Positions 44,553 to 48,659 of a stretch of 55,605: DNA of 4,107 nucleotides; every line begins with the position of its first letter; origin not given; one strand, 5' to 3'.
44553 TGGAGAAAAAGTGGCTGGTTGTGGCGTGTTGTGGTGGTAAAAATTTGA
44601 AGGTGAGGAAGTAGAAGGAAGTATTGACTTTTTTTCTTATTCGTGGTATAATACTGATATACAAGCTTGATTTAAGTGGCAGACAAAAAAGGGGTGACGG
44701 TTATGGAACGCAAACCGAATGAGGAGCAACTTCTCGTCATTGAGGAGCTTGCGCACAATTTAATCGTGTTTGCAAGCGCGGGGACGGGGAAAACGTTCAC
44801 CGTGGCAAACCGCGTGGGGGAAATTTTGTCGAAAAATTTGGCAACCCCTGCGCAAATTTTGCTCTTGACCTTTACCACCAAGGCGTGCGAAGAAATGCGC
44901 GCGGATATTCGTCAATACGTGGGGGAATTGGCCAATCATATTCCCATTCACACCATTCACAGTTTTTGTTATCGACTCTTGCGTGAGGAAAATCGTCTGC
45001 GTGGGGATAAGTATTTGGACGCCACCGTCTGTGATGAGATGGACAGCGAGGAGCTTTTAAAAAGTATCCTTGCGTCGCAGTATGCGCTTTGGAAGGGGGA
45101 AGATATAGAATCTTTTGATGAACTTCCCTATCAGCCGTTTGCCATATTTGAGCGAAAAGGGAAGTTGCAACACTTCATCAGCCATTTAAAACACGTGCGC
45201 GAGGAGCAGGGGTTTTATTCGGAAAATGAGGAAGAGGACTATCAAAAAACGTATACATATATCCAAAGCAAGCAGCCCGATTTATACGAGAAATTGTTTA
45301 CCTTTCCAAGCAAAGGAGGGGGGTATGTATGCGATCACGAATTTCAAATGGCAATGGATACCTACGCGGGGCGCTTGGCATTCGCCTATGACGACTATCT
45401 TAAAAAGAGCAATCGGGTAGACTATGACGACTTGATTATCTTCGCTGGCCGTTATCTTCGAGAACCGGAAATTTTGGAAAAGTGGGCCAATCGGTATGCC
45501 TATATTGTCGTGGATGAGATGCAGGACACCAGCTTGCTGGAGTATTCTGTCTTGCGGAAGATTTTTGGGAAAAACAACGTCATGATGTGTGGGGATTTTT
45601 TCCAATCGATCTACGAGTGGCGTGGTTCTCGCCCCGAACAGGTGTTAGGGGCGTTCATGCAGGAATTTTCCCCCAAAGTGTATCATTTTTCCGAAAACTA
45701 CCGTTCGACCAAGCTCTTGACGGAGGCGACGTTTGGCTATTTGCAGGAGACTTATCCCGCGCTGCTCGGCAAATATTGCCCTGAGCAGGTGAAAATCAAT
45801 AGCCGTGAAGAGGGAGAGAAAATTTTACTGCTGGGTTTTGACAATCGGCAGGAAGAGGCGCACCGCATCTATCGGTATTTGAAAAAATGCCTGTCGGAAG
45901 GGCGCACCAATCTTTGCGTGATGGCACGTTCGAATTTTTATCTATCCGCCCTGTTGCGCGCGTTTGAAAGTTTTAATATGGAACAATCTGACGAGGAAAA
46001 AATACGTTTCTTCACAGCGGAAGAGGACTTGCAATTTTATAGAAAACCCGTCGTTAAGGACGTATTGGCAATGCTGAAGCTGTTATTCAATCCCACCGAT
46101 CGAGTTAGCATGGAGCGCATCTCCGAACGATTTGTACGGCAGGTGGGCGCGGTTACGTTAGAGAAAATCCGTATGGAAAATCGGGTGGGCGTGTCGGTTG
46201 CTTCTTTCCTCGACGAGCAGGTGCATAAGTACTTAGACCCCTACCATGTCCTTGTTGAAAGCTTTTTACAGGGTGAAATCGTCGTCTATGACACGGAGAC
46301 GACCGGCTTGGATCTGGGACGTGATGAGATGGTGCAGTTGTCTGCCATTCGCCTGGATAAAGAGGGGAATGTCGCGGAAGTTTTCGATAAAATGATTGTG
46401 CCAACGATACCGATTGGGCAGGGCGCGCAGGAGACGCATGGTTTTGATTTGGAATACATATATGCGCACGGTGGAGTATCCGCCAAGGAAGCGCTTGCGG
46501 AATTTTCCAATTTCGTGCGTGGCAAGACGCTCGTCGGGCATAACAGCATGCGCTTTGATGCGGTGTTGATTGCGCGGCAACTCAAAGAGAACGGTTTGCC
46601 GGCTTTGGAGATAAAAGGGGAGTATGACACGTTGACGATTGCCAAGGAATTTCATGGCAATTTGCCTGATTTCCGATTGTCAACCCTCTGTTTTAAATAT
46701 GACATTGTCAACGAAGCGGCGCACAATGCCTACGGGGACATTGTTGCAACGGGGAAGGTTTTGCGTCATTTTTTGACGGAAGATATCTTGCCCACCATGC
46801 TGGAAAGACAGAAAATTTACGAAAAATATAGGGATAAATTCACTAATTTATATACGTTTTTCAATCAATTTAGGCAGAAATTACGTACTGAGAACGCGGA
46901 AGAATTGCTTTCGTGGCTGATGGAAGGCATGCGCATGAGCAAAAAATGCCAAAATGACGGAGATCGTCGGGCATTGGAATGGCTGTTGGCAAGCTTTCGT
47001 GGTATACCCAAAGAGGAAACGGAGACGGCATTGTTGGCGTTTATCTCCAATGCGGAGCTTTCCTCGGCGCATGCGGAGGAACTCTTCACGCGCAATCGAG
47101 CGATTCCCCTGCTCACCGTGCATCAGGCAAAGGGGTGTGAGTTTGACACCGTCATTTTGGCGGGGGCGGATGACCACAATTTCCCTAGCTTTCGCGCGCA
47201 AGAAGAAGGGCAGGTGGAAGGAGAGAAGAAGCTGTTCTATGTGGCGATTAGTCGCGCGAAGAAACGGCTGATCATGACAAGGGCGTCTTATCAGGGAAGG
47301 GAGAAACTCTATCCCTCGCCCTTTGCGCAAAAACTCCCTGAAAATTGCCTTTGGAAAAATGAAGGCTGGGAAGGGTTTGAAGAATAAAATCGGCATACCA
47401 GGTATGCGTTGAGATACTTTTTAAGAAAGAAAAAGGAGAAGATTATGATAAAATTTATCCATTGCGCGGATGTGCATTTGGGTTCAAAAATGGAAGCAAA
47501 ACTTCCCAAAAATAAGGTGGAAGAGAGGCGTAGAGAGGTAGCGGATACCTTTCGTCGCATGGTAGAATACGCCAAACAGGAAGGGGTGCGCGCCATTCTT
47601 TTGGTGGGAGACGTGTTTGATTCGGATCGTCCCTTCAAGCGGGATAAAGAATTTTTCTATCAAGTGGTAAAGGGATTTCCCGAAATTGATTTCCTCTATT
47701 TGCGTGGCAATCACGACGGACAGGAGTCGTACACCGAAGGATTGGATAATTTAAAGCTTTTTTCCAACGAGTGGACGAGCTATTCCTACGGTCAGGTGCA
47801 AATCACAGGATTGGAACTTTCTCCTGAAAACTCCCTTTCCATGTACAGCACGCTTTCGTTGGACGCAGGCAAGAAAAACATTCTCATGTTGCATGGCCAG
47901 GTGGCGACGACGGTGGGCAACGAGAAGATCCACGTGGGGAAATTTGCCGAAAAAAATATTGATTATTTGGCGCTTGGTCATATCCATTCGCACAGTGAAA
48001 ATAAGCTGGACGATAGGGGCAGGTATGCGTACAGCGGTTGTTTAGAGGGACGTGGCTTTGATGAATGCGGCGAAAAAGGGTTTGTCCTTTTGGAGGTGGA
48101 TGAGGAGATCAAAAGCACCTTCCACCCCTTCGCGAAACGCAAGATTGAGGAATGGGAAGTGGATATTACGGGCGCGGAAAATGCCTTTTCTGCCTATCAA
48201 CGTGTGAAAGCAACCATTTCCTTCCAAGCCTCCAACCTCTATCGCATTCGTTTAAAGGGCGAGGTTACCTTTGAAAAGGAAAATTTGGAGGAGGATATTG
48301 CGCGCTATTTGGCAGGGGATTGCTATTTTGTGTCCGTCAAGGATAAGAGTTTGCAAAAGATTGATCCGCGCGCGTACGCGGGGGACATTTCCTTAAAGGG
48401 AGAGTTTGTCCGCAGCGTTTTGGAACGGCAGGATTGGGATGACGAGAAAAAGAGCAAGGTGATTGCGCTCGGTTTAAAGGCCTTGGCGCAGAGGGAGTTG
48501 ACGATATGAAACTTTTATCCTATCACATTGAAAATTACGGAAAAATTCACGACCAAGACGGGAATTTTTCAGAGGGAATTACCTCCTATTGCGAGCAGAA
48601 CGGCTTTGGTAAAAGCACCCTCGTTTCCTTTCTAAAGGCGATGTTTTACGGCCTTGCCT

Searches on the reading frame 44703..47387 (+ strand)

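Call 18: search_protein_families(library=pfam, proteins=[window:44703-47387:+])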
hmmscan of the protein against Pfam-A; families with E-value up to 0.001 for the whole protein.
window:44703-47387:+ (894 aa): 6 families
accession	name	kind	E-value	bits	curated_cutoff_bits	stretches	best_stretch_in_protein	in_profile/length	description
PF13361.12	UvrD_C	-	1.8e-76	258.3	25.6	1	327-862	1-349/350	UvrD-like helicase C-terminal domain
PF00580.27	UvrD-helicase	-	9.5e-55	186.6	23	1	6-315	2-264/271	UvrD/REP helicase N-terminal domain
PF00929.31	RNase_T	-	6.2e-21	76.1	24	1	527-687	1-164/164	Exonuclease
PF13245.12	AAA_19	-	6.7e-18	65.6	25.1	1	18-305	12-132/134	AAA domain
PF13538.12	UvrD_C_2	-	9.1e-08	32.3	27.4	1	804-858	5-51/52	UvrD-like helicase C-terminal domain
PF01443.25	Viral_helicase1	-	3.1e-05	24.3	21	0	786-857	171-225/228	Viral superfamily 1 RNA helicase core domain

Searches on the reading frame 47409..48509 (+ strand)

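Call 18: search_protein_families(library=pfam, proteins=[window:47409-48509:+])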
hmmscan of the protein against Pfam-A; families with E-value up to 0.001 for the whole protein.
window:47409-48509:+ (366 aa): 2 families
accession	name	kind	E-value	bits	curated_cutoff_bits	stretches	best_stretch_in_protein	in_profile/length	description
PF00149.33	Metallophos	-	4.8e-12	47.1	21.5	1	14-194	1-190/191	Calcineurin-like phosphoesterase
PF12850.12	Metallophos_2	-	1.9e-09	38.1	27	1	16-232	3-153/154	Calcineurin-like phosphoesterase superfamily domain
